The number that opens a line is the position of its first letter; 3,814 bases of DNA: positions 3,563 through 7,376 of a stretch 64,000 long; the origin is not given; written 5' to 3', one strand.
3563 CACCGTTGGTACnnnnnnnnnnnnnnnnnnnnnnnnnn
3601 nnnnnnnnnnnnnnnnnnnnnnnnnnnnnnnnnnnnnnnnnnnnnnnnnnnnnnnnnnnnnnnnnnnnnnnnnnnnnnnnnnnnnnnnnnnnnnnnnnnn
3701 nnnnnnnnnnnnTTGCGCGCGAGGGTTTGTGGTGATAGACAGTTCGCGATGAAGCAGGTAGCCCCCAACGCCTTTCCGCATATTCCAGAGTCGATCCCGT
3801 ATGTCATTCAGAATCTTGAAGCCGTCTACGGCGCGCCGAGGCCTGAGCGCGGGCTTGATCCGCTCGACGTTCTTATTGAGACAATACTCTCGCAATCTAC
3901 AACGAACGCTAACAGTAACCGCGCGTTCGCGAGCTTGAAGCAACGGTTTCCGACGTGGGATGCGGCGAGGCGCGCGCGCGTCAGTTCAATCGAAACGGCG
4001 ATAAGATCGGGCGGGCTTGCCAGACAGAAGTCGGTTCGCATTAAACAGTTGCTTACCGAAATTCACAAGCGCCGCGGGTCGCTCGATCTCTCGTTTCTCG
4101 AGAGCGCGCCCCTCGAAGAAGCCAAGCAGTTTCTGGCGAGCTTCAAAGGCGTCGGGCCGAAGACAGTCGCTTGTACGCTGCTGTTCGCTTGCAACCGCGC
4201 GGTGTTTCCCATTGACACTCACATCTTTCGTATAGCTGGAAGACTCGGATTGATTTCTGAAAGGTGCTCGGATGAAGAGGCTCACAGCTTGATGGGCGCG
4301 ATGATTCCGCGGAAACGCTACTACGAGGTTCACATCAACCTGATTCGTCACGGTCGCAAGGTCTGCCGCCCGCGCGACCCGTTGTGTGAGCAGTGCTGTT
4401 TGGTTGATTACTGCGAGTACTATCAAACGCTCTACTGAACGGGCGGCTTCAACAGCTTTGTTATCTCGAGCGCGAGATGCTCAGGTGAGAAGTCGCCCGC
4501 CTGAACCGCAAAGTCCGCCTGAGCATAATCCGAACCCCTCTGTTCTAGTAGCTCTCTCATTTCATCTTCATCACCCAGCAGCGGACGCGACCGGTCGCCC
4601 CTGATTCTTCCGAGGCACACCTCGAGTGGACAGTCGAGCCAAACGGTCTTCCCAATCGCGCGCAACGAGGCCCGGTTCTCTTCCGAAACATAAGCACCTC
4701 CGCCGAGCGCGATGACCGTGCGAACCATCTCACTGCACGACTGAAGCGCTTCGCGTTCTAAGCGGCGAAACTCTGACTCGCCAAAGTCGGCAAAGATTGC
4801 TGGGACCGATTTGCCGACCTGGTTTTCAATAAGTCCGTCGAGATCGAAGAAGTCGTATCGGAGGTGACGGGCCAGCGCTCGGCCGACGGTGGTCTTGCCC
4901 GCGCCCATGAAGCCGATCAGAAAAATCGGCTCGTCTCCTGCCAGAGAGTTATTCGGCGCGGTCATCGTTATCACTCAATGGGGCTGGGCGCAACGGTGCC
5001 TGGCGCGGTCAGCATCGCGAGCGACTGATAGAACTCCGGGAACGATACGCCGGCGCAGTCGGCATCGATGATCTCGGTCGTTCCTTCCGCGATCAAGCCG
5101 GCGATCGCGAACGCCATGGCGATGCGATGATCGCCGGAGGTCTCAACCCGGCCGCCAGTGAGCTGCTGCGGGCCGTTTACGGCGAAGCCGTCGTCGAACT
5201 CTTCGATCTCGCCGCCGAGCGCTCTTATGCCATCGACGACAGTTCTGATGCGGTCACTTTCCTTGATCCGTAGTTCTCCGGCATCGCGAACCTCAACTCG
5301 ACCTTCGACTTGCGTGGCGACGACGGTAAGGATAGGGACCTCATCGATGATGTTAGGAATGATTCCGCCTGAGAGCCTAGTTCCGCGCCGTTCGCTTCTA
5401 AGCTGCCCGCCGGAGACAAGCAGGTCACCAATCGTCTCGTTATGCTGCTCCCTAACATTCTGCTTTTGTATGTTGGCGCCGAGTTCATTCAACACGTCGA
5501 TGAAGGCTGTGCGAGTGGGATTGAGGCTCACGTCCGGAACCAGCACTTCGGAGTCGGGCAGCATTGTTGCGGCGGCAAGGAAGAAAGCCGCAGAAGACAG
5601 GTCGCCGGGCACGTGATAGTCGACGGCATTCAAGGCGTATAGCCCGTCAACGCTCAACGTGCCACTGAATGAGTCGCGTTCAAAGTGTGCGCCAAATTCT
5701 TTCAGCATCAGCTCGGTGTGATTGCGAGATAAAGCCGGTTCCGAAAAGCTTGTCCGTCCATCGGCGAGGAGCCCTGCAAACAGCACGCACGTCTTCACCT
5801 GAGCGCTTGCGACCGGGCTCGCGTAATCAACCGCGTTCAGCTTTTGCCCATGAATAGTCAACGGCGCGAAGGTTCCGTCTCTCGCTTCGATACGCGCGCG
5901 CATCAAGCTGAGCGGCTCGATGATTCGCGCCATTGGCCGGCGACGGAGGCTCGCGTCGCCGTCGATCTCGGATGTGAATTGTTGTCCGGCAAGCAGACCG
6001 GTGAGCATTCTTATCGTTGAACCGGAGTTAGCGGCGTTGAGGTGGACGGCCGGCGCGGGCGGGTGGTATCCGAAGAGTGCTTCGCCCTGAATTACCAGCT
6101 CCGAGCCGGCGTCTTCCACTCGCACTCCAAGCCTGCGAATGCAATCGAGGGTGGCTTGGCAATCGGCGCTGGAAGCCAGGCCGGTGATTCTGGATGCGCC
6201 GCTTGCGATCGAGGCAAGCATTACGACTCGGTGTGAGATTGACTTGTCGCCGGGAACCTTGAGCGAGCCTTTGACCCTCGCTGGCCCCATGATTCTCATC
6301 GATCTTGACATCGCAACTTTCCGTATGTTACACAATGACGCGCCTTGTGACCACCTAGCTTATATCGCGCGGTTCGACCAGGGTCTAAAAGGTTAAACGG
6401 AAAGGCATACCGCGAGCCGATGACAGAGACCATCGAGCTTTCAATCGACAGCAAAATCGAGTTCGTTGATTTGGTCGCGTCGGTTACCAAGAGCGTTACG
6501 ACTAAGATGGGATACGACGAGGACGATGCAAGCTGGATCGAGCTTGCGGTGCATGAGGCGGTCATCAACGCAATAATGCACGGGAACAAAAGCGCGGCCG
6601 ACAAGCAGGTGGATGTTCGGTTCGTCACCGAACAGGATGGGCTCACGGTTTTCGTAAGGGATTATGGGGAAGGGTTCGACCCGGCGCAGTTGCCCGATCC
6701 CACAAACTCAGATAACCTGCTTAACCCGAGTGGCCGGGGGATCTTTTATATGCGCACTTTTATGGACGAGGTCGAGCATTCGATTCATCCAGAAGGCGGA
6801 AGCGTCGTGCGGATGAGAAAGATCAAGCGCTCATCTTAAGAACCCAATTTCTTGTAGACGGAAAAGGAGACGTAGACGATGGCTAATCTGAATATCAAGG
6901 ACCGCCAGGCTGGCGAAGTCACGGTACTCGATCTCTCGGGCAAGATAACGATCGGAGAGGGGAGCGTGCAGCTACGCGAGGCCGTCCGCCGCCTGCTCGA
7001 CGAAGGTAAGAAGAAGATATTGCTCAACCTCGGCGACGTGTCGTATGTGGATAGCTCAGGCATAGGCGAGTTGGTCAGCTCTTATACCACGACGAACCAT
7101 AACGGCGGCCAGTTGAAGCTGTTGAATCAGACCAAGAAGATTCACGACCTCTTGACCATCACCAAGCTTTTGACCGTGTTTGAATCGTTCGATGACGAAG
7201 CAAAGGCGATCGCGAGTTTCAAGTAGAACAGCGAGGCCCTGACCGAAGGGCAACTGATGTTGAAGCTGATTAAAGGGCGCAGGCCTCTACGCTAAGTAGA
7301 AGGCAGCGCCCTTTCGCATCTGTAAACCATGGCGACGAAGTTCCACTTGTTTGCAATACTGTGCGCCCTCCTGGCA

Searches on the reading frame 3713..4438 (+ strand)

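Call 34: search_protein_families(library=pfam, proteins=[window:3713-4438:+], max_evalue=0.001)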
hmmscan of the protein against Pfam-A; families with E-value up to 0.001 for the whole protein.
window:3713-4438:+ (241 aa): 1 family
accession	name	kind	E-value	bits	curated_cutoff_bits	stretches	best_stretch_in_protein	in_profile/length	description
PF00730.31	HhH-GPD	-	1.1e-12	48.7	26.2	1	55-193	1-101/108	HhH-GPD superfamily base excision DNA repair protein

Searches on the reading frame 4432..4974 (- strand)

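Call 34: search_protein_families(library=pfam, proteins=[window:4432-4974:-], max_evalue=0.001)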
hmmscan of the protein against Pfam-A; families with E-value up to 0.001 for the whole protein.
window:4432-4974:- (180 aa): 4 families
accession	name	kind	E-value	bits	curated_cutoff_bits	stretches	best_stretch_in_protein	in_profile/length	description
PF01202.28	SKI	-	4.2e-45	154.2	22.1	1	23-175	1-158/159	Shikimate kinase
PF13238.12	AAA_18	-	7.9e-09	36.5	29.4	1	17-132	1-116/128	AAA domain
PF13671.12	AAA_33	-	3.2e-06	27.9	27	1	17-125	2-116/143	AAA domain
PF13189.12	Cytidylate_kin2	-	0.00027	21.6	28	0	23-46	8-31/176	Cytidylate kinase-like family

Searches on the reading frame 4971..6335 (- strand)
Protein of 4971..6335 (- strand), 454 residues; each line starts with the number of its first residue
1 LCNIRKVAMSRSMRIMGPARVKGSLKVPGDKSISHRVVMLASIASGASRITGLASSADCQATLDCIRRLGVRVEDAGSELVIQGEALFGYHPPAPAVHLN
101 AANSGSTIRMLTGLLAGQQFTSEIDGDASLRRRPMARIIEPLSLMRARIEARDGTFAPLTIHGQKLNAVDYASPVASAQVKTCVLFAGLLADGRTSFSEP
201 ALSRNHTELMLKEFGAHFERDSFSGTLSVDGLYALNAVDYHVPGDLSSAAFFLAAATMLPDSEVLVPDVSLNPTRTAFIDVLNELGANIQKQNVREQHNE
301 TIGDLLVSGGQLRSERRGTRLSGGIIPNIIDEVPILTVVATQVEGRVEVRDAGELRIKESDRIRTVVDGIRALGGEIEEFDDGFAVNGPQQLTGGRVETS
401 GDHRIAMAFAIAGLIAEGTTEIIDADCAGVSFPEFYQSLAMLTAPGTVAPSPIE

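Call 34: search_protein_families(library=pfam, proteins=[window:4971-6335:-], max_evalue=0.001)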
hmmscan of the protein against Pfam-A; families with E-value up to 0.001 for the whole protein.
window:4971-6335:- (454 aa): 1 family
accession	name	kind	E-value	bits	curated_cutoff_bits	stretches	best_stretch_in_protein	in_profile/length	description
PF00275.25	EPSP_synthase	-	3.2e-112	375.7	22.8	1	17-439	3-417/417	EPSP synthase (3-phosphoshikimate 1-carboxyvinyltransferase)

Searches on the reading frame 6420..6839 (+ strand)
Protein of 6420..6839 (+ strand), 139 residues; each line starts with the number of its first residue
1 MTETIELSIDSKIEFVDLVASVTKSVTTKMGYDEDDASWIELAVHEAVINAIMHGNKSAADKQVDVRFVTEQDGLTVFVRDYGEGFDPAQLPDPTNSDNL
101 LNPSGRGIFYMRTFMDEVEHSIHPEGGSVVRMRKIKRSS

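Call 34: search_protein_families(library=pfam, proteins=[window:6420-6839:+], max_evalue=0.001)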
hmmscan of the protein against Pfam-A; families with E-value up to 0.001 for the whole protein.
window:6420-6839:+ (139 aa): 2 families
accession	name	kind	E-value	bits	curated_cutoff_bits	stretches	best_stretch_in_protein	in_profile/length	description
PF13581.12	HATPase_c_2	-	4.4e-27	95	27.4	1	12-134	4-127/127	Histidine kinase-like ATPase domain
PF02518.31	HATPase_c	-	4.1e-07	30.8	26.4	1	36-132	2-105/111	Histidine kinase-, DNA gyrase B-, and HSP90-like ATPase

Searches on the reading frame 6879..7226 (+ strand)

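Call 56: search_protein_families(library=pfam, proteins=[window:6879-7226:+], max_evalue=0.01)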
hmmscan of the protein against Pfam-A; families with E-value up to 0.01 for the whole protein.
window:6879-7226:+ (115 aa): 2 families
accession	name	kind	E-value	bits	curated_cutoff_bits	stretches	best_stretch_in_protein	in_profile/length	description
PF01740.26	STAS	-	1.3e-15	57.5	22.6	1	7-110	3-106/106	STAS domain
PF13466.11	STAS_2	-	4.4e-08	33.6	29.2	1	17-94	1-76/80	STAS domain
